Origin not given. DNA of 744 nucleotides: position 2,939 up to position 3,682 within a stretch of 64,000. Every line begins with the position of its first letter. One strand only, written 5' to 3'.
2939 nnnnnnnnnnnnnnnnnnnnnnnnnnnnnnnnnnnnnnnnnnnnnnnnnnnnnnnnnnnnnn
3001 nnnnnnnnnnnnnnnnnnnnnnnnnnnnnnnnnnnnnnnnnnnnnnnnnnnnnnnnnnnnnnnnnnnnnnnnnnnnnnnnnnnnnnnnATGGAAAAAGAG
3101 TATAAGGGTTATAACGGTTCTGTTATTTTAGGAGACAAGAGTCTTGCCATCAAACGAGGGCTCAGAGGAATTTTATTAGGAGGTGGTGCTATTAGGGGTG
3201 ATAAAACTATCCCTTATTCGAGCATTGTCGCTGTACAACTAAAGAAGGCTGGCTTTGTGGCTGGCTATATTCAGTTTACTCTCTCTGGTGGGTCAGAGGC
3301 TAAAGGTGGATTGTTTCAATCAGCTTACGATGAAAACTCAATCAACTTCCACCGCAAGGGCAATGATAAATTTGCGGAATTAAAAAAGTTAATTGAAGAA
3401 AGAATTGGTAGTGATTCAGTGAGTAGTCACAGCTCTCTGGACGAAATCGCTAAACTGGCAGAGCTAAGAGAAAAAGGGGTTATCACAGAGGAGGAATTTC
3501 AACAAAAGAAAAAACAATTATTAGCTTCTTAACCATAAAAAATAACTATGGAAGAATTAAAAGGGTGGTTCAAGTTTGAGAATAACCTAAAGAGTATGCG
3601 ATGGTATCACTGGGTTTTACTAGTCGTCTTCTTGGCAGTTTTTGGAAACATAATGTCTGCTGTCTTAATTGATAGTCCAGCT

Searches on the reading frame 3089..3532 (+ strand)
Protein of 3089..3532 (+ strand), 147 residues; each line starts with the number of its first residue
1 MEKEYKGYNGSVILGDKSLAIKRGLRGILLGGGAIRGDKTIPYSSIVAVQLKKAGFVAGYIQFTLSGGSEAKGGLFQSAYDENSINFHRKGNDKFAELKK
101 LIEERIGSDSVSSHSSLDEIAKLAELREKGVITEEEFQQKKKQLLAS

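Call 8: search_protein_families(library=pfam, proteins=[window:3089-3532:+], max_evalue=0.01)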
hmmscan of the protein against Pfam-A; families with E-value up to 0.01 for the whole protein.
window:3089-3532:+ (147 aa): 3 families
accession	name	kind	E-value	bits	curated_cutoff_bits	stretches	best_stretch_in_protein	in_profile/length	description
PF09851.14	SHOCT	-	8e-11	41.8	27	1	118-145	1-28/28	Short C-terminal domain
PF14472.11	DUF4429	-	7.6e-07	30.1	25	1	37-100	25-92/95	Domain of unknown function (DUF4429)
PF05120.17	GvpG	-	0.0015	19.1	30.6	1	118-146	35-63/67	Gas vesicle protein G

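Call 17: find_encoding_contigs(protein=window:3089-3532:+, flank=6000, max_places=10)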
Protein window:3089-3532:+ (147 aa): 4 contigs read that carry it; 4 places shown.
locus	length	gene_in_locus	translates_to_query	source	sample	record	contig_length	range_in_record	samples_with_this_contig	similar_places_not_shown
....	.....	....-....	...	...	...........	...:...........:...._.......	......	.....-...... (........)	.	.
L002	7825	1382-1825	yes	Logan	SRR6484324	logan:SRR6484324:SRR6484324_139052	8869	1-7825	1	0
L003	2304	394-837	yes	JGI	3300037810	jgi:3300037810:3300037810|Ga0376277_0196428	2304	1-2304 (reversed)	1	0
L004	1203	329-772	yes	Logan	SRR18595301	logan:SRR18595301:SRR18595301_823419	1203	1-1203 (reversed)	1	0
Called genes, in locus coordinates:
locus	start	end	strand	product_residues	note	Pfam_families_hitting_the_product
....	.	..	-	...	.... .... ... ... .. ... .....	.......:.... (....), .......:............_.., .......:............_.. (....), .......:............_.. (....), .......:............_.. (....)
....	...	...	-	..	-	-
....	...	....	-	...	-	-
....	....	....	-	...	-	-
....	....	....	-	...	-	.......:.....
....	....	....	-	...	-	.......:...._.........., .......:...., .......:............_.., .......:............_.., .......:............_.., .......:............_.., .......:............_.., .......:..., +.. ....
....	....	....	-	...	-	-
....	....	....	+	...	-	-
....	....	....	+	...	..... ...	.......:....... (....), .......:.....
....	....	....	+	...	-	-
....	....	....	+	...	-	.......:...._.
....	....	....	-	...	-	-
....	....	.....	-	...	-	-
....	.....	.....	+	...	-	-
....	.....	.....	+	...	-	-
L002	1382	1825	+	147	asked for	PF14472:DUF4429 (weak), PF09851:SHOCT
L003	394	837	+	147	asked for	PF14472:DUF4429 (weak), PF09851:SHOCT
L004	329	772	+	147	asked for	PF14472:DUF4429 (weak), PF09851:SHOCT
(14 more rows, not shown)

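Call 21: find_related_loci(query=window:3089-3529:+, collection=viral_contigs, flank=4000)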
Query window:3089-3529:+ (147 aa) in viral_contigs; peptide patterns used: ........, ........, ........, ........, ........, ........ (x = any residue, [..] = any of these).
260 stretches matched a pattern; 2 encode a relative of the query (tblastn E <= 1e-3); 2 distinct loci.
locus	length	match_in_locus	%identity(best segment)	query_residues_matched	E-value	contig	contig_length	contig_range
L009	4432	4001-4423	49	6-145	1e-30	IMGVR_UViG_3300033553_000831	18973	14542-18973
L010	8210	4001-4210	36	82-146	7e-9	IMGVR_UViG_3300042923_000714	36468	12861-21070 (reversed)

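Call 25: search_protein_families(library=phrogs, proteins=[window:3089-3532:+], max_evalue=0.001)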
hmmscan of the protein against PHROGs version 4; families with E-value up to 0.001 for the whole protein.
window:3089-3532:+ (147 aa): 2 families
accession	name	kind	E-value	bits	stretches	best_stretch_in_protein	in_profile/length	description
phrog_2700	-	unknown function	1.9e-22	81.1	1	39-146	225-330/331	-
phrog_888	-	unknown function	2.3e-10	41.7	1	108-145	232-269/271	-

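Call 27: find_homologous_proteins(query=window:3089-3529:+, max_evalue=0.00001)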
Query window:3089-3529:+ (147 aa): 404 proteins with E <= 0.00001 among 709 candidates; the best 120 are listed.
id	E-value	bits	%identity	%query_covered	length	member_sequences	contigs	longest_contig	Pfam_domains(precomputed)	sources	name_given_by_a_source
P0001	1.7e-85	302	100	100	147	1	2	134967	PF14472.12,PF09851.15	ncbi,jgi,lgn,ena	ncbi:MAG: SHOCT domain-containing protein [Candidatus Paceibacterota bacterium]|jgi:hypothetical pro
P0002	3.5e-62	226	74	99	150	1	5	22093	PF14472.12,PF09851.15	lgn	-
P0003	2.2e-60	221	75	99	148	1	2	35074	PF14472.12,PF09851.15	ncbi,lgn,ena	-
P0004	3.6e-60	220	73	99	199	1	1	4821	PF14472.12,PF09851.15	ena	-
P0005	5.6e-60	219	73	99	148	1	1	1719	PF14472.12,PF09851.15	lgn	-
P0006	2.0e-59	217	72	99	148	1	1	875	PF14472.12,PF09851.15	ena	-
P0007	9.9e-58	212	70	99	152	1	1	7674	PF14472.12,PF09851.15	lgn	-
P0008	3.7e-57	210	70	99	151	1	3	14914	PF14472.12,PF09851.15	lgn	-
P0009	5.3e-57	210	71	99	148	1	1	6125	PF14472.12,PF09851.15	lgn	-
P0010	1.0e-56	209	71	98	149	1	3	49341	PF14472.12,PF09851.15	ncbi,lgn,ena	-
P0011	1.4e-56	208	68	99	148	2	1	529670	PF14472.12,PF09851.15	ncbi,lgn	-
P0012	3.5e-56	207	70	99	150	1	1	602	PF14472.12,PF09851.15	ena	-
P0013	3.6e-56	207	69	99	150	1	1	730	PF14472.12,PF09851.15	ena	-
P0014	3.6e-56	207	68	99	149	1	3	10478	PF14472.12,PF09851.15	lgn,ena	-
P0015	3.7e-56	207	69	97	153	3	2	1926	PF14472.12,PF09851.15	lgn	-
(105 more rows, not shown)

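Call 30: find_related_loci(query=A1, collection=genome_contigs, flank=4000)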
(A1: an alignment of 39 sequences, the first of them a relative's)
Query A1 (147 aa) in genome_contigs; peptide patterns used: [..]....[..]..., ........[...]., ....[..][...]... (x = any residue, [..] = any of these).
109 stretches matched a pattern; 28 encode a relative of the query (tblastn E <= 1e-3); 28 distinct loci.
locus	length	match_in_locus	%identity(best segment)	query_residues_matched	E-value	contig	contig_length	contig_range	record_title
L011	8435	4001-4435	71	2-145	9e-64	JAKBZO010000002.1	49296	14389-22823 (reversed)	MAG: bacterium isolate WY3.bin67 NODE_963_length_49296_cov_3.257134, whole genome shotgun sequence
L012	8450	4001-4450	69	2-147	4e-61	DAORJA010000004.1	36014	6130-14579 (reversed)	MAG TPA_asm: Candidatus Magasanikbacteria bacterium isolate AMR_MDS_5563 NODE_182_length_36014_cov_5.048444, whole genom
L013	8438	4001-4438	69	3-145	6e-60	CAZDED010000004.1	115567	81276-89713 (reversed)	MAG TPA_asm: uncultured Gammaproteobacteria bacterium isolate SRP278252_co2_138 genome assembly, contig: NODE_217_length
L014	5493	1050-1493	68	3-145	7e-60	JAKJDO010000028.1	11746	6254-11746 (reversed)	MAG: Patescibacteria group bacterium isolate UR.bin108 UR_contig_15662, whole genome shotgun sequence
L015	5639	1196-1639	68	3-145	3e-59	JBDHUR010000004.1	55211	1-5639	MAG: Candidatus Paceibacteria bacterium isolate AS-MESO-3CA.210 NODE_2299_length_55211_cov_6.989789, whole genome shotgu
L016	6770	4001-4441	67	3-145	1e-58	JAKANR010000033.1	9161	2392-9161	MAG: bacterium isolate WY5.bin86 NODE_13637_length_9161_cov_1.776179, whole genome shotgun sequence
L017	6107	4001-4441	75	1-146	2e-58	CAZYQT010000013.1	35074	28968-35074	MAG TPA_asm: uncultured Candidatus Saccharibacteria bacterium isolate SRP192515_co1_368 genome assembly, contig: NODE_10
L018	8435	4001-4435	66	2-145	2e-57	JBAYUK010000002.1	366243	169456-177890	MAG: Patescibacteria group bacterium isolate SO_2016_LW3_33 scaffold00018_LW162_2016, whole genome shotgun sequence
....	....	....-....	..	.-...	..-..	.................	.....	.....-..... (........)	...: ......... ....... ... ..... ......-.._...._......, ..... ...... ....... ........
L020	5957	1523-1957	63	2-145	1e-56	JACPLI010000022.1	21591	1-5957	MAG: Candidatus Liptonbacteria bacterium isolate NC_groundwater_517_Ag_S-0.1um_55_12 S35_SO-1_scaffold_413323, whole gen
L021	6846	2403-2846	64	3-145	1e-55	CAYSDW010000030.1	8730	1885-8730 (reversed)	MAG TPA_asm: uncultured Candidatus Saccharibacteria bacterium isolate binchicken_co134_1259 genome assembly, contig: NOD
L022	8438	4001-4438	64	3-143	1e-55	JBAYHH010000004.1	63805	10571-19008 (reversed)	MAG: Candidatus Magasanikiibacteriota bacterium isolate SO_2016_GW1_145 scaffold00952_OW334_2016, whole genome shotgun s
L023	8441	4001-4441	63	1-145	8e-54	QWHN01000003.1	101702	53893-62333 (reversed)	MAG: Candidatus Saccharibacteria bacterium CPR2 test_scaffold_169, whole genome shotgun sequence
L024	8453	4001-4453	61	3-145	1e-53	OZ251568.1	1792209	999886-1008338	MAG: Spirochaetia bacterium isolate 40543018-cec2-4681-8803-b8c07c0d1bb9 genome assembly, chromosome: 1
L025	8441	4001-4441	62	3-145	9e-54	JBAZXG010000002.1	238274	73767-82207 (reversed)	MAG: Patescibacteria group bacterium isolate SO_2017_GW1_50 NODE_409_length_238274_cov_1.725329_OW334_2017, whole genome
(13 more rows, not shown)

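Call 40: find_encoding_contigs(protein=P0002, flank=4000, max_places=5)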
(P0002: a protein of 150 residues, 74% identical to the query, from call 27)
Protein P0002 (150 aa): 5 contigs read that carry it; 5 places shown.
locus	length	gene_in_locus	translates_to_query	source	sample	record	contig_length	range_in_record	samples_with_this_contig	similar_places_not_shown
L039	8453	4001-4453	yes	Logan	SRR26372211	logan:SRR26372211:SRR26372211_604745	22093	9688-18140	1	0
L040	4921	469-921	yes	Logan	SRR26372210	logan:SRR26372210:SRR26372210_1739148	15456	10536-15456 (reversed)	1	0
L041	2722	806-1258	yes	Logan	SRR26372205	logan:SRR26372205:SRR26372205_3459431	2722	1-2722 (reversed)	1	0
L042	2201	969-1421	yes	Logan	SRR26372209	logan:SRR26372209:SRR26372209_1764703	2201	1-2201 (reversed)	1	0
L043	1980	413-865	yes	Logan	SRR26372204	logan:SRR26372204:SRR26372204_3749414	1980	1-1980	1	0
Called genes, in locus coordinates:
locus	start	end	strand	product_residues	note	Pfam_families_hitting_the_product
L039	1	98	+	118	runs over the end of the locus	-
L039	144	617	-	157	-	-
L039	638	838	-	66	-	-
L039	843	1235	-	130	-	PF13366:PDDEXK_3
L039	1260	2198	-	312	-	PF03572:Peptidase_S41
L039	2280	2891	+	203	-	-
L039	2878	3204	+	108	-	-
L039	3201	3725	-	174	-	-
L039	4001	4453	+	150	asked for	PF14472:DUF4429 (weak), PF09851:SHOCT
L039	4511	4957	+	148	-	PF04343:DUF488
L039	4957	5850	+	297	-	PF00589:Phage_integrase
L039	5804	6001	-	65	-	-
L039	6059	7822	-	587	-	PF10011:DUF2254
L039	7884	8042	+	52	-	-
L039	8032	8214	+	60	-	PF08279:HTH_11 (weak), PF12728:HTH_17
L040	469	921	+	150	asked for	PF14472:DUF4429 (weak), PF09851:SHOCT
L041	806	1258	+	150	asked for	PF14472:DUF4429 (weak), PF09851:SHOCT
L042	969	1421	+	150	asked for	PF14472:DUF4429 (weak), PF09851:SHOCT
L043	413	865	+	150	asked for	PF14472:DUF4429 (weak), PF09851:SHOCT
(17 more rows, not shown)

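Call 41: find_encoding_contigs(protein=P0004, flank=4000, max_places=3)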
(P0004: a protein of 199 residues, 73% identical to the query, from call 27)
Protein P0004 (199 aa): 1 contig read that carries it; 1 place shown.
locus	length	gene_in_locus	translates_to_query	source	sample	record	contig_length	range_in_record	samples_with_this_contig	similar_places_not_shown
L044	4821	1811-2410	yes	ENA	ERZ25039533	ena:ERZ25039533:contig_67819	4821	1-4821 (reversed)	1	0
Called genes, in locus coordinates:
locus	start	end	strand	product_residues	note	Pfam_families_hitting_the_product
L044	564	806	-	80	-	PF02604:PhdYeFM_antitox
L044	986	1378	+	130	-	-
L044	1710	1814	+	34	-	-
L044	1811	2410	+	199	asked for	PF14472:DUF4429 (weak), PF09851:SHOCT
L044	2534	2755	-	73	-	-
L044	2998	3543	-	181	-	PF14294:DUF4372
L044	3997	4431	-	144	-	PF01724:DUF29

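Call 48: find_encoding_contigs(protein=P0005, flank=3000, max_places=3)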
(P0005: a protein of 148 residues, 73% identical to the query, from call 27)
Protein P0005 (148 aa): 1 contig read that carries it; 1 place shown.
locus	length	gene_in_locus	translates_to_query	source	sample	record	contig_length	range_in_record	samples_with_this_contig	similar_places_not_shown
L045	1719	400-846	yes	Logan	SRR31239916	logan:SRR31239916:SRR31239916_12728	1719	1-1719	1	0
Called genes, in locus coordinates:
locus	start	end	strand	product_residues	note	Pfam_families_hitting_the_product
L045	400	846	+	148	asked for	PF14472:DUF4429 (weak), PF09851:SHOCT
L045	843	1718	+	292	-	?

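Call 49: find_encoding_contigs(protein=P0007, flank=3000, max_places=3)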
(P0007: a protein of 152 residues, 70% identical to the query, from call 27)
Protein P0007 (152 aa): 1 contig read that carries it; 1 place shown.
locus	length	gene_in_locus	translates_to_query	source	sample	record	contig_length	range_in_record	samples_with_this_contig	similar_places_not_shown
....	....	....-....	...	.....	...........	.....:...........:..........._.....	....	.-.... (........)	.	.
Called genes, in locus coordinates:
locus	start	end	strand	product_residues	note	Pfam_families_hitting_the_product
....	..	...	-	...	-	-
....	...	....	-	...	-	-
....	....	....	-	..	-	-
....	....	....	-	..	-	-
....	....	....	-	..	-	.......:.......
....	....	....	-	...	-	-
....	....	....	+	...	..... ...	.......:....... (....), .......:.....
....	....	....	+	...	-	-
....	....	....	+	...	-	-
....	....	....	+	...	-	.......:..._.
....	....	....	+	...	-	-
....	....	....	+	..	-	?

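Call 50: find_encoding_contigs(protein=P0008, flank=3000, max_places=3)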
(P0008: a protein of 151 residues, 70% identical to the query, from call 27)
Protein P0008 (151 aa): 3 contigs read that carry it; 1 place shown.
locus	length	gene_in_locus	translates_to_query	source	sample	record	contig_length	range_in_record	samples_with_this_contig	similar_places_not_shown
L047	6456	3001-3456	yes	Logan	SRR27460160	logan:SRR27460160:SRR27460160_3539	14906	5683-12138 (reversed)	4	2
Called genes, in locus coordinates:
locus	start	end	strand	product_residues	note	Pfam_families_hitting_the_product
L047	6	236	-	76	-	-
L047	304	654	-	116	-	-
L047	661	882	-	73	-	-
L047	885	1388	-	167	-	-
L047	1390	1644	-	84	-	-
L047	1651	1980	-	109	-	-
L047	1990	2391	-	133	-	-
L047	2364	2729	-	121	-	-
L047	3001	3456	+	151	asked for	PF14472:DUF4429 (weak), PF09851:SHOCT (weak)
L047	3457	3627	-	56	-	-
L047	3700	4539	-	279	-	-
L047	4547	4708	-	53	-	-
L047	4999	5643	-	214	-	PF12686:DUF3800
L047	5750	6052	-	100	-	-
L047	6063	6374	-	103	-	-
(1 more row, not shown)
